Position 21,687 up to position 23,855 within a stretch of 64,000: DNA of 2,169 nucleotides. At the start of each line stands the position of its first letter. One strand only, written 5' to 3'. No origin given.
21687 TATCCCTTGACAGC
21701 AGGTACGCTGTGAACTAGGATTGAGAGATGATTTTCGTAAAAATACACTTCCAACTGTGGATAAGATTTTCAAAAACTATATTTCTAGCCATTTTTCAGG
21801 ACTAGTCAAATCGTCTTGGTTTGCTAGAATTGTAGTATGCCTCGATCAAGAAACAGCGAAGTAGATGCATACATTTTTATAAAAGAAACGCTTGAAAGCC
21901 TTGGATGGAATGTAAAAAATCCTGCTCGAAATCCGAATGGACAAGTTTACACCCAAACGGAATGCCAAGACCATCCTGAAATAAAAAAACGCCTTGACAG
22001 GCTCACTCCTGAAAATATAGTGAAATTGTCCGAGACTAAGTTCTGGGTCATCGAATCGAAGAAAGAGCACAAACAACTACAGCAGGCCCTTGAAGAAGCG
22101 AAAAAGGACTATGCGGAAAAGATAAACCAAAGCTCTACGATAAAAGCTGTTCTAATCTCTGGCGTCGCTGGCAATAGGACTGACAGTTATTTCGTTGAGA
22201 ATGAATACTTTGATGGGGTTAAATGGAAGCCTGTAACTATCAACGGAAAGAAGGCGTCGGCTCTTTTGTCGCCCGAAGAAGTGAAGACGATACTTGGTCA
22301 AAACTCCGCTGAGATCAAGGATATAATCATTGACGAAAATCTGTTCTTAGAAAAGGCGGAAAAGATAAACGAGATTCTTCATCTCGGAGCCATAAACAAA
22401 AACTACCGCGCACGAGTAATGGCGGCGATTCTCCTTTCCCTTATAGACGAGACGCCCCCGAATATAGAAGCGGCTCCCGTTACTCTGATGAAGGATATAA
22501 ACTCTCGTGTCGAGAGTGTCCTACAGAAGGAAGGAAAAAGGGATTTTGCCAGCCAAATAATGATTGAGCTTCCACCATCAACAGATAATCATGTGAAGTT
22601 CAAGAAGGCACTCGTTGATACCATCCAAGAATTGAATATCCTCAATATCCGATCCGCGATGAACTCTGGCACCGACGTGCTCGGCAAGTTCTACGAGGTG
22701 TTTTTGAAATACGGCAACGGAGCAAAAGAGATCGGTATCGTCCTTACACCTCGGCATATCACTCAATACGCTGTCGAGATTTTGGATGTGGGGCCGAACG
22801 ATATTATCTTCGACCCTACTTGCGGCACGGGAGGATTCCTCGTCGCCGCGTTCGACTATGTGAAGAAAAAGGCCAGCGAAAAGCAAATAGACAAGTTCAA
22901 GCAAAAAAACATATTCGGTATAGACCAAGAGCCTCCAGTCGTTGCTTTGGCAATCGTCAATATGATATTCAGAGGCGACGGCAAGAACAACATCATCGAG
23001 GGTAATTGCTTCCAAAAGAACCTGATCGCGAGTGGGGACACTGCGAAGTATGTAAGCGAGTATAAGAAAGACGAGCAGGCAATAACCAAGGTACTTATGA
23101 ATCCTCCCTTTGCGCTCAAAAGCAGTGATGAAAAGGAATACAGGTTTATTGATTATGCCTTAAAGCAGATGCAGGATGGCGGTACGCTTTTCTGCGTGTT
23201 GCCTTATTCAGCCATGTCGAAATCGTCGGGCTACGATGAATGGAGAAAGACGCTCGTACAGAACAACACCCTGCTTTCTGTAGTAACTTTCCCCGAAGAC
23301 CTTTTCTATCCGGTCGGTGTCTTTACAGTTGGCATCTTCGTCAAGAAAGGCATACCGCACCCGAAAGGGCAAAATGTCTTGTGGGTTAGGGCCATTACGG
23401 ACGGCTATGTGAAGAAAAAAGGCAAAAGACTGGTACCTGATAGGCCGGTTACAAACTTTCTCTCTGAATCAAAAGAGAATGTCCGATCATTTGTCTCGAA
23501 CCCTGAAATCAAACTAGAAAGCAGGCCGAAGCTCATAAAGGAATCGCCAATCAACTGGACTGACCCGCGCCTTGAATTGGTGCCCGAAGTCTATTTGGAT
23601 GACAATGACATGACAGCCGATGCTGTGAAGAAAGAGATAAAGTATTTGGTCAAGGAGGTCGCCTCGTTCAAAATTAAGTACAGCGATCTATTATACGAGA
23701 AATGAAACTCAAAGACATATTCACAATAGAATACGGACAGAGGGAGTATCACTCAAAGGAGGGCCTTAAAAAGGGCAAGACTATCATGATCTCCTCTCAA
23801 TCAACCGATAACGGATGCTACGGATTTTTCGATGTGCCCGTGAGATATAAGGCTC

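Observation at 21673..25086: IS1595-family element carrying a methyltransferase/specificity cargo, with perfect inverted repeats and 8-bp TSD, inserted into a host gene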

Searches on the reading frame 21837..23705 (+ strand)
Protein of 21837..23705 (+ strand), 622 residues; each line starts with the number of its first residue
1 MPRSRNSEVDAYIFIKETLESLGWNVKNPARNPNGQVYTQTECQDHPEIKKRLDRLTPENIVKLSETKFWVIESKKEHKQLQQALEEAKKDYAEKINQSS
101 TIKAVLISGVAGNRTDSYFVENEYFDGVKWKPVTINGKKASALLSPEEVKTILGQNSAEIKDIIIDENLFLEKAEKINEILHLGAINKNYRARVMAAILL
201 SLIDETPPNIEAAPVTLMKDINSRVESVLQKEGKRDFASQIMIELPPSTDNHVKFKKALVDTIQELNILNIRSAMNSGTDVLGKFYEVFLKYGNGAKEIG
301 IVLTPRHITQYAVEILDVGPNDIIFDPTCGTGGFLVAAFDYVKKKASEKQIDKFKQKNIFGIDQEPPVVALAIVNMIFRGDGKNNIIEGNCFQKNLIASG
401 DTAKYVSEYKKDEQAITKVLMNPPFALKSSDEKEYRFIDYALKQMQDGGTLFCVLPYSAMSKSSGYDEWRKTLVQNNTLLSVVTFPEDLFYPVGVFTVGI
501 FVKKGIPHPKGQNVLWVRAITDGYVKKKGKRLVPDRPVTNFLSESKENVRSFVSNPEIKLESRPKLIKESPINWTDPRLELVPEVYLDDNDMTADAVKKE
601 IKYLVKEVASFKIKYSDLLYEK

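Call 4: search_protein_families(library=pfam, proteins=[window:21837-23705:+], max_evalue=0.1)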
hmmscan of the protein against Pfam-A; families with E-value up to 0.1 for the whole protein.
window:21837-23705:+ (622 aa): 6 families
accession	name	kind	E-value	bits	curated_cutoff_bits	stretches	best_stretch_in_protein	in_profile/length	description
PF02384.22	N6_Mtase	-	9.8e-36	124.1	20.4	1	279-533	3-261/311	N-6 DNA Methylase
PF07669.17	Eco57I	-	0.00022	21.8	25.3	1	358-490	2-171/171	Eco57I restriction-modification methylase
PF01170.24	UPF0020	-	0.0024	18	22.3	1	315-375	23-95/197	RMKL-like, methyltransferase domain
PF20473.4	MmeI_Mtase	-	0.0065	16.1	27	1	324-345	23-44/259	MmeI, DNA-methyltransferase domain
PF24390.1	PRTase-CE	-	0.017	15.4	27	0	248-388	47-157/253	PRTase-CE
PF05175.20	MTS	-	0.022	14.9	23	1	412-455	95-140/170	Methyltransferase small domain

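Call 5: search_protein_families(library=ncbifam, proteins=[window:21837-23705:+], max_evalue=0.1)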
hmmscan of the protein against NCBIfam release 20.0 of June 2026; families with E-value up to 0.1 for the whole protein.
window:21837-23705:+ (622 aa): 11 families
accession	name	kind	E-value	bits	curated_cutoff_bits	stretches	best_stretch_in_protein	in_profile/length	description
NF047738.1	antiphage_MADS2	equivalog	3.8e-19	68.4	720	1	276-428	288-455/654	methylation-associated defense system DNA methyltransferase MAD2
TIGR00497.1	hsdM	equivalog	1.3e-09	37.3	242.75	1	253-535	154-445/515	type I restriction-modification system subunit M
TIGR02987.1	met_A_Alw26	exception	3.3e-05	22.8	353.5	1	323-444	34-141/523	Alw26I/Eco31I/Esp3I family type II restriction adenine-specific DNA-methyltransferase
NF033452.1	BREX_1_MTaseX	exception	0.001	16.9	500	0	318-386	310-385/1210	BREX-1 system adenine-specific DNA-methyltransferase PglX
NF033455.1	BREX_6_MTaseX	exception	0.001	16.6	900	1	322-400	329-418/1319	BREX-6 system adenine-specific DNA-methyltransferase PglX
TIGR01177.1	TIGR01177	hypoth_equivalog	0.0017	17.8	316.55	1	308-338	170-200/330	TIGR01177 family methyltransferase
NF033451.1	BREX_2_MTaseX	equivalog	0.013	13.2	400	1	324-377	227-287/1185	BREX-2 system adenine-specific DNA-methyltransferase PglX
NF033454.1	BREX_5_MTaseX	exception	0.014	12.9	900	0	321-380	301-368/1404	BREX-5 system adenine-specific DNA-methyltransferase PglX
NF040721.1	Trm14_Arch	equivalog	0.039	13.1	280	1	312-430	183-304/370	tRNA (guanine(6)-N2)-methyltransferase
NF041081.1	prot_lys_mtase_Arch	equivalog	0.049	13.7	200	0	314-353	3-43/142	protein-lysine N-methyltransferase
NF004066.1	PRK05580.1-3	equivalog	0.05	11.9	813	0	40-113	206-282/788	primosomal protein N'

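Call 8: search_solved_structures(query=window:21837-23705:+, max_evalue=0.01, show_alignments=1)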
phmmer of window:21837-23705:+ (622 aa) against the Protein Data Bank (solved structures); distinct sequences matched with E-value up to 0.01: 12.
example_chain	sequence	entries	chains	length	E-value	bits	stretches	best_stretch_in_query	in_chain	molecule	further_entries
2okc_A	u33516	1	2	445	5e-23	84.7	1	278-508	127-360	Type I restriction enzyme StySJI M protein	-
5ybb_A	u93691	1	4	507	1.5e-18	70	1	259-505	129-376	Type I restriction-modification system methyltransferase subunit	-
7vru_A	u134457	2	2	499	6.4e-15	58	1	262-519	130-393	Site-specific DNA-methyltransferase (adenine-specific)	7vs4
3ufb_A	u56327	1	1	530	1e-12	50.7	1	259-493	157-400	Type I restriction-modification system methyltransferase subunit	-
2ar0_A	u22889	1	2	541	2.4e-12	49.5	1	250-509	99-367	Type I restriction enzyme EcoKI M protein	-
2y7c_B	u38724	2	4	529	2.5e-12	49.4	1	251-509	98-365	TYPE I RESTRICTION ENZYME ECOKI M PROTEIN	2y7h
3khk_A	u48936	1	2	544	9.4e-12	47.5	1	278-382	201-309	Type I restriction-modification system methylation subunit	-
7vru_B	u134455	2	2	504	1.5e-06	30.3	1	259-522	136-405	Site-specific DNA-methyltransferase (adenine-specific)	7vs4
3lkd_A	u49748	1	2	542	2.6e-06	29.5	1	261-552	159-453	Type I restriction-modification system methyltransferase subunit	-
7bst_D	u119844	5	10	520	0.00039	22.4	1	264-549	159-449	Type I restriction enzyme EcoR124II M protein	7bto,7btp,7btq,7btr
7eew_A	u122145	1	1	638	0.00061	21.7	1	294-500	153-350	Type I restriction-modification system methyltransferase subunit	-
2f8l_A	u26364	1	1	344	0.0073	18.2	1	308-492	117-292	hypothetical protein lmo1582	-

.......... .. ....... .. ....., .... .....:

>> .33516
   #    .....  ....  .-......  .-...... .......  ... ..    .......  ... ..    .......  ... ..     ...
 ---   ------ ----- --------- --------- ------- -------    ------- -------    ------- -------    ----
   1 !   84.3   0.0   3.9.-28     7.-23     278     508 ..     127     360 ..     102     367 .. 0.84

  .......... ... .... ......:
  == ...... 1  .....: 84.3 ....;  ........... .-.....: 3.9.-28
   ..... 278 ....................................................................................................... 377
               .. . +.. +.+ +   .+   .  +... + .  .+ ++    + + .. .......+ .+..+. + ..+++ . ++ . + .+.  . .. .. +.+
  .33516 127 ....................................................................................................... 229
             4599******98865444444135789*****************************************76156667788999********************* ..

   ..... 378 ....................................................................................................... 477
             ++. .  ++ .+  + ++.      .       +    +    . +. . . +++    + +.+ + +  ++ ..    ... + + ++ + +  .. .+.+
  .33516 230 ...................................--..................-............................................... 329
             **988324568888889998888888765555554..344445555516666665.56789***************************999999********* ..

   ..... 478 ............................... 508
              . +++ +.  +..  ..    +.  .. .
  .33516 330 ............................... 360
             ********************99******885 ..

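Call 9: search_protein_families(library=padloc, proteins=[window:21837-23705:+], max_evalue=0.01)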
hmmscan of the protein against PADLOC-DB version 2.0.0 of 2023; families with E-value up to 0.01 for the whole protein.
window:21837-23705:+ (622 aa): 47 families (the best 25 are shown)
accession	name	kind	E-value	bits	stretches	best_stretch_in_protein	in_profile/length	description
PDLC03602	REase_MTase_IIG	-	4.9e-45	152.3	1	265-535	290-554/637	Type IIG restriction enzyme-methyltransferase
PDLC03608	REase_MTase_IIG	-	2.2e-42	143.5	1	168-529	170-535/614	Type IIG restriction enzyme-methyltransferase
PDLC03021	MTase_I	-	1e-39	134.7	1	246-535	112-405/491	Type I methyltransferase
PDLC03616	REase_MTase_IIG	-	8.1e-30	101.8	1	252-531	342-620/721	Type IIG restriction enzyme-methyltransferase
PDLC03026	MTase_I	-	4e-25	86.9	1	250-517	94-369/487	Type I methyltransferase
PDLC03025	MTase_I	-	4.8e-24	83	1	185-507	56-374/569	Type I methyltransferase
PDLC04134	mad2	-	8e-23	79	1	165-530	136-469/492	mads_2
PDLC03031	MTase_I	-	1.3e-19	67.9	1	257-507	140-406/834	Type I methyltransferase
PDLC03018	MTase_I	-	3.8e-19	66.6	1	231-355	245-361/749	Type I methyltransferase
PDLC03035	MTase_I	-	4.2e-19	66.5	1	239-517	117-400/653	Type I methyltransferase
PDLC03022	MTase_I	-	5.5e-19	66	1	254-528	140-426/857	Type I methyltransferase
PDLC03318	MTase_II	-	4e-18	63.1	1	275-392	320-459/723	Type II methyltransferase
PDLC03019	MTase_I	-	2.1e-17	60.7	1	257-504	126-374/932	Type I methyltransferase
PDLC03335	MTase_II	-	8.3e-17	59.1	1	278-426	59-206/607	Type II methyltransferase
PDLC03036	MTase_I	-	9.1e-16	55.4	1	259-437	173-360/635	Type I methyltransferase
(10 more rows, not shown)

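Call 13: find_homologous_proteins(query=window:21837-23702:+)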
Query window:21837-23702:+ (622 aa): 3211 proteins with E <= 0.001 among 8000 candidates; the best 120 are listed.
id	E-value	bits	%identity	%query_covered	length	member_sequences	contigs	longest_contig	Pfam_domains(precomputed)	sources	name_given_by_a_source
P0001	0.0e+0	1391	100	100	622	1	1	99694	PF02384.23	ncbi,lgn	-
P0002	0.0e+0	1172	83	100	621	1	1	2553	PF02384.23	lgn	-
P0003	0.0e+0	1164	82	100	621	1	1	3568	PF02384.23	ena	-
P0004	0.0e+0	1157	82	100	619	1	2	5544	PF02384.23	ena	-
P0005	0.0e+0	1145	80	100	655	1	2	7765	PF02384.23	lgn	-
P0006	0.0e+0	1019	72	99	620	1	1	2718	PF02384.23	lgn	-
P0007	1.2e-290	983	71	99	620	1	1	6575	PF02384.23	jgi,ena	-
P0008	1.9e-287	973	70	100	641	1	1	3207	PF02384.23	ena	-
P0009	2.8e-286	969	69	99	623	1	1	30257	PF02384.23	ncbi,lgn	ncbi:MAG: N-6 DNA methylase [Candidatus Pacearchaeota archaeon]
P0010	1.5e-285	967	69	100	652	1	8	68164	PF02384.23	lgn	-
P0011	1.8e-283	960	69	99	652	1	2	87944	PF02384.23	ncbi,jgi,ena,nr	ncbi:DNA methyltransferase [Candidatus Woesearchaeota archaeon CG10_big_fil_rev_8_21_14_0_10_34_12]|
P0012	1.2e-282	957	69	100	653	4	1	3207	PF02384.23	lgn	-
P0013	4.3e-282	955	68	100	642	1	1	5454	PF02384.23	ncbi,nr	ncbi:N-6 DNA methylase [Candidatus Woesearchaeota archaeon]|nr:N-6 DNA methylase [Candidatus Woesear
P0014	3.9e-279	945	67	99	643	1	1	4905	PF02384.23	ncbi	-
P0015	8.0e-278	941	68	98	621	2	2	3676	PF02384.23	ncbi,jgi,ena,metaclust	metaclust:\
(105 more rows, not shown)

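Call 15: find_encoding_contigs(protein=P0001, flank=3000, max_places=6)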
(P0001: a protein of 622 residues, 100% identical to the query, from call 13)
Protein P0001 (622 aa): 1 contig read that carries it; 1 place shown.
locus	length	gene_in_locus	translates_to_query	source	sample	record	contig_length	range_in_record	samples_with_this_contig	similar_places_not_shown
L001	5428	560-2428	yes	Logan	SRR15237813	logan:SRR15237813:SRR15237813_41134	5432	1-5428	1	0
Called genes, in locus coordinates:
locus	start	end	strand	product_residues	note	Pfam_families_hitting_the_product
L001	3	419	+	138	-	?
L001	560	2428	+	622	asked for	PF02384:N6_Mtase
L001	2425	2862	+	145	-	PF01420:Methylase_S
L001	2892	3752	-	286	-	PF12760:Zn_ribbon_IS1595, PF12762:DDE_Tnp_IS1595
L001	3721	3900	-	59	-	-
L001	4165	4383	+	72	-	-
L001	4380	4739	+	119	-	-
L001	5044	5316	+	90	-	-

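Call 17: find_encoding_contigs(protein=P0005, flank=5000, max_places=4)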
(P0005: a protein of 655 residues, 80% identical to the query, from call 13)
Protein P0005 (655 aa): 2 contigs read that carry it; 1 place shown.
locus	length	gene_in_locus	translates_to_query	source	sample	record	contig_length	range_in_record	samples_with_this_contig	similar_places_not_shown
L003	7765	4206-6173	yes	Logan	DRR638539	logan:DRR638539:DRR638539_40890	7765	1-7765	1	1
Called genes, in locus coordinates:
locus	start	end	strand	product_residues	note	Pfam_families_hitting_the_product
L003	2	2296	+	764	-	?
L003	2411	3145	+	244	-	PF20772:TACO1_YebC_N, PF01709:Transcrip_reg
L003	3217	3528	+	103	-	PF05635:23S_rRNA_IVP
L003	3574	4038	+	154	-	PF02075:RuvC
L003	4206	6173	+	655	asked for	PF02384:N6_Mtase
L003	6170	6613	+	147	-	PF01420:Methylase_S (weak)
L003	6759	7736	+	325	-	PF01087:GalP_UDP_transf (weak), PF16285:DUF4931_N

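Call 18: find_encoding_contigs(protein=P0004, flank=5000, max_places=4)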
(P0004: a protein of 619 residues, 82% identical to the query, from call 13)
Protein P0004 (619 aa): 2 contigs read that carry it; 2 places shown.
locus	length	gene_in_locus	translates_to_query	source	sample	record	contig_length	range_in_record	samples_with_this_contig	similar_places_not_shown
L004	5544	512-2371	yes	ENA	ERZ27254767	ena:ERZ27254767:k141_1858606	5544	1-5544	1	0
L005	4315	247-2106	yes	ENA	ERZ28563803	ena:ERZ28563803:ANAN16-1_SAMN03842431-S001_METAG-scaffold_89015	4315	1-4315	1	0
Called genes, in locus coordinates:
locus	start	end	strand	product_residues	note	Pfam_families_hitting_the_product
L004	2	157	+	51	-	?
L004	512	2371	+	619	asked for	PF02384:N6_Mtase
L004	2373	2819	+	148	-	PF01420:Methylase_S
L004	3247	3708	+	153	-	PF01230:HIT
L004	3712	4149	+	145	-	-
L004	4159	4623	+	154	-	PF00293:NUDIX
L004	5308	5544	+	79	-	?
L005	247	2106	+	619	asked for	PF02384:N6_Mtase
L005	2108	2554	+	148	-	PF01420:Methylase_S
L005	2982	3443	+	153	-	PF01230:HIT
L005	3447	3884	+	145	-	-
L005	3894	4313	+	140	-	?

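Call 19: find_encoding_contigs(protein=P0010, flank=5000, max_places=8)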
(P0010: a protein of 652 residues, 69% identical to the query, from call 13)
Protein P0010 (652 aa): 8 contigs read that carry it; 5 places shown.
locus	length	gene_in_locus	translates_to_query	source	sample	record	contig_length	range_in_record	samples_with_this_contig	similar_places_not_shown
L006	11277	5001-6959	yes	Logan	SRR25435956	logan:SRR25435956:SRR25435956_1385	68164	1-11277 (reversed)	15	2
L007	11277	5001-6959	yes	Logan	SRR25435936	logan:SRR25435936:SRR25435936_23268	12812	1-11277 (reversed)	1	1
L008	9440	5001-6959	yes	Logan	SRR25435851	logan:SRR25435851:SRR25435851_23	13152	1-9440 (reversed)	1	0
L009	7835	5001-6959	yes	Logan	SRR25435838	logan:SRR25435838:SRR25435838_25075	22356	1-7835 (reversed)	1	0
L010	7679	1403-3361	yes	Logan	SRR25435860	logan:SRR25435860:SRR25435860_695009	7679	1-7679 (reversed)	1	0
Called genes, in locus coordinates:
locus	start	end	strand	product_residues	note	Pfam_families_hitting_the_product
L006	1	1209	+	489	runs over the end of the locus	PF02885:Glycos_trans_3N, PF00591:Glycos_transf_3, PF07831:PYNP_C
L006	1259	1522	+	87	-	-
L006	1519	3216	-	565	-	PF00999:Na_H_Exchanger, PF02254:TrkA_N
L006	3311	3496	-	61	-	-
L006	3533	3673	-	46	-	PF21432:56B_RHH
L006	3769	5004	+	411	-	PF01609:DDE_Tnp_1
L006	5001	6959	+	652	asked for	PF02384:N6_Mtase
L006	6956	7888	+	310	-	PF01420:Methylase_S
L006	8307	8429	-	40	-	-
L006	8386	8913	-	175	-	-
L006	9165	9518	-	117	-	-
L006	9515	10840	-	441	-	PF25023:TEN_YD-shell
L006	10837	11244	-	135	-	PF00383:dCMP_cyt_deam_1, PF14437:MafB19-deam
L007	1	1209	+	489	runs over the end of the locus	PF02885:Glycos_trans_3N, PF00591:Glycos_transf_3, PF07831:PYNP_C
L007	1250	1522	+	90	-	-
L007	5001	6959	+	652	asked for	PF02384:N6_Mtase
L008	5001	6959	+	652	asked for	PF02384:N6_Mtase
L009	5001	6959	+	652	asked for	PF02384:N6_Mtase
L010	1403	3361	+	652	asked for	PF02384:N6_Mtase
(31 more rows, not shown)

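Call 54: find_encoding_contigs(protein=P0243, flank=8000, max_places=3)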
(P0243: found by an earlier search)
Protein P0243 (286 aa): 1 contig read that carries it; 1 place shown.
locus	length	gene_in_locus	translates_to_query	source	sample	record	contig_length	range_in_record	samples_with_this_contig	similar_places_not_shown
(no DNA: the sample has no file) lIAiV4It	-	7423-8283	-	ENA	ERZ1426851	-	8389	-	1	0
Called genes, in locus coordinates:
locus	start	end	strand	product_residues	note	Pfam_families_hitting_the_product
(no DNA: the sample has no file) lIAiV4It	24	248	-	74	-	-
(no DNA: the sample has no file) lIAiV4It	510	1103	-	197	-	-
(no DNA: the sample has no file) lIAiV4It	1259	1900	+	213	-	-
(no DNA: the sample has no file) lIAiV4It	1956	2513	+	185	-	PF00293:NUDIX (weak)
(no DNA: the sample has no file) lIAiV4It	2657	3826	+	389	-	PF07690:MFS_1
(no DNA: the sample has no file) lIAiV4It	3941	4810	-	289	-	PF00188:CAP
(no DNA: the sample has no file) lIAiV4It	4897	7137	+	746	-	-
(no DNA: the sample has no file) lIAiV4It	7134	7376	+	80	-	-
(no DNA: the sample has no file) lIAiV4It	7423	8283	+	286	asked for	PF12760:Zn_ribbon_IS1595 (weak), PF12762:DDE_Tnp_IS1595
